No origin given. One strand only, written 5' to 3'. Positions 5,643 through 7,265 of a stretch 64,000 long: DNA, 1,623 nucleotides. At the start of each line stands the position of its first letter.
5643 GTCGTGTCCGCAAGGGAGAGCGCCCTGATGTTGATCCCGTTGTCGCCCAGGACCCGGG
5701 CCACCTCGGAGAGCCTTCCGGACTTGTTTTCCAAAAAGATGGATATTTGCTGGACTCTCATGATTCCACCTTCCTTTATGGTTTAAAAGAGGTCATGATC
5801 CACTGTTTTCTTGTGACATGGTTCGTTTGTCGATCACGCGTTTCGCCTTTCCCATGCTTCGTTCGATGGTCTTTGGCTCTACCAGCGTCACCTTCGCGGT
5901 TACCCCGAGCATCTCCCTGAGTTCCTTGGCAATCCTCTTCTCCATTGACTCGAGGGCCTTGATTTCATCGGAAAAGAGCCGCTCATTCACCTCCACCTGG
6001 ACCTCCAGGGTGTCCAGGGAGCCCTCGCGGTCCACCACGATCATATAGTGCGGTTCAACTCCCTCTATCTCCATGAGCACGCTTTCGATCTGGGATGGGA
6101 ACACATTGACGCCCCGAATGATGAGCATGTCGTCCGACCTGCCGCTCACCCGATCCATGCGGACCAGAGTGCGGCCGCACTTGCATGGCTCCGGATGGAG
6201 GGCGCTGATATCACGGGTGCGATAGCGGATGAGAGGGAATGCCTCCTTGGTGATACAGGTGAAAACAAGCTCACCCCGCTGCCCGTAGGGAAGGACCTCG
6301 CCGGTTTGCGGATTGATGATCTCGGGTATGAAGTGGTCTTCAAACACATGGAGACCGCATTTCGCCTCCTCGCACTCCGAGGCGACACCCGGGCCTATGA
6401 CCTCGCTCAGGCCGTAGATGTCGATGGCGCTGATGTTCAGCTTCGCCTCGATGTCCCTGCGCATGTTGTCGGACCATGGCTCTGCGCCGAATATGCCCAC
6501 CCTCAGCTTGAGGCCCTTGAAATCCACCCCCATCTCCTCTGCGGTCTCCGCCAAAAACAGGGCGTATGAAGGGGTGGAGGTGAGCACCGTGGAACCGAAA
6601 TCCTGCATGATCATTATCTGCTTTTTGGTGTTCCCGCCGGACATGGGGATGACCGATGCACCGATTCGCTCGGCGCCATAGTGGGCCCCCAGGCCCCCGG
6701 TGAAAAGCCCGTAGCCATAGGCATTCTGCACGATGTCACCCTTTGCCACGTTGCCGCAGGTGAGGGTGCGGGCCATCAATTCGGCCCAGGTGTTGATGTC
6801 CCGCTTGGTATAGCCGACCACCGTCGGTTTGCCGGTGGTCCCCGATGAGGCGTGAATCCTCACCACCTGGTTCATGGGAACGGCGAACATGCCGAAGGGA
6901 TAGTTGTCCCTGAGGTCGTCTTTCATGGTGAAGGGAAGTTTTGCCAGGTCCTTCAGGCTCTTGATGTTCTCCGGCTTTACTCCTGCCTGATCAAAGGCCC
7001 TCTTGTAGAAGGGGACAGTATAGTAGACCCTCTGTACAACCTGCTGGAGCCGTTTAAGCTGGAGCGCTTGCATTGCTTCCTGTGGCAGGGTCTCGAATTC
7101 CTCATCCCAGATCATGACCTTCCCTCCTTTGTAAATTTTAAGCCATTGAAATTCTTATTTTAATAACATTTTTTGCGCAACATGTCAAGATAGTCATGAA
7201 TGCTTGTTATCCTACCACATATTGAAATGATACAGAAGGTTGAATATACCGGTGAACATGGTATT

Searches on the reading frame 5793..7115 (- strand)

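Call 40: search_protein_families(library=ncbifam, proteins=[window:5793-7115:-], max_evalue=0.00001)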
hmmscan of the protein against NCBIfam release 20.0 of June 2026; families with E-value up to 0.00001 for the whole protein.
window:5793-7115:- (440 aa): 21 families
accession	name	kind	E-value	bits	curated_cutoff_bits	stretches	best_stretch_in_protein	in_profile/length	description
TIGR02155.1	PA_CoA_ligase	equivalog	1.1e-188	627.1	646.3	1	8-431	1-422/422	phenylacetate--CoA ligase PaaK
NF041878.1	paak_haloarch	equivalog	7.5e-177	588.2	700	1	5-431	3-427/427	phenylacetate--CoA ligase PaaK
NF053551.1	FlxY_rubin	equivalog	2.7e-62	210.9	520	1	10-421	4-409/424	flexirubin biosynthesis putative acyl-CoA ligase FlxY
NF045666.1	DVU1553_fam_AMP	equivalog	4.1e-56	190.5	300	1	8-326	16-330/331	DVU_1553 family AMP-dependent CoA ligase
NF041217.1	BagE_FevW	exception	6.4e-46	157.2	800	1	15-412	13-393/424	bagremycin/ferroverdin synthetase BagE/FevW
TIGR03335.1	F390_ftsA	equivalog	3.9e-37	128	458.7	1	4-406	3-412/445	coenzyme F390 synthetase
NF004837.0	PRK06187.1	subfamily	7.4e-15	54.2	476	1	81-250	169-334/531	long-chain-fatty-acid--CoA ligase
TIGR02304.1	aden_form_hyp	equivalog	1.5e-11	44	251.9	1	166-391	179-396/430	F390 synthetase-related protein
NF005850.0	PRK07768.1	subfamily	4.7e-11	41.6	572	1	323-429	432-539/545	long-chain-fatty-acid--CoA ligase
NF053567.1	HBDA_AROS1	equivalog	6e-10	38.1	1000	0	324-385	413-473/523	3-hydroxybenzoate--CoA ligase HbdA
NF005801.1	PRK07656.1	equivalog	8.7e-10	37.8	657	0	322-361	398-437/500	FadD3 family acyl-CoA ligase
NF006624.1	PRK09192.1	subfamily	1.7e-09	36.6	600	1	323-431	452-558/567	fatty acyl-AMP ligase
NF004114.0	PRK05605.1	equivalog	2e-09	36.3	766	1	83-394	222-536/575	long-chain-fatty-acid--CoA ligase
NF006167.0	PRK08308.1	equivalog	3.1e-09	36.2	513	0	325-354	311-340/414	acyl-CoA synthetase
TIGR02262.1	benz_CoA_lig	subfamily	1e-08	34.4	375.25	1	89-359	168-438/508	benzoate-CoA ligase family protein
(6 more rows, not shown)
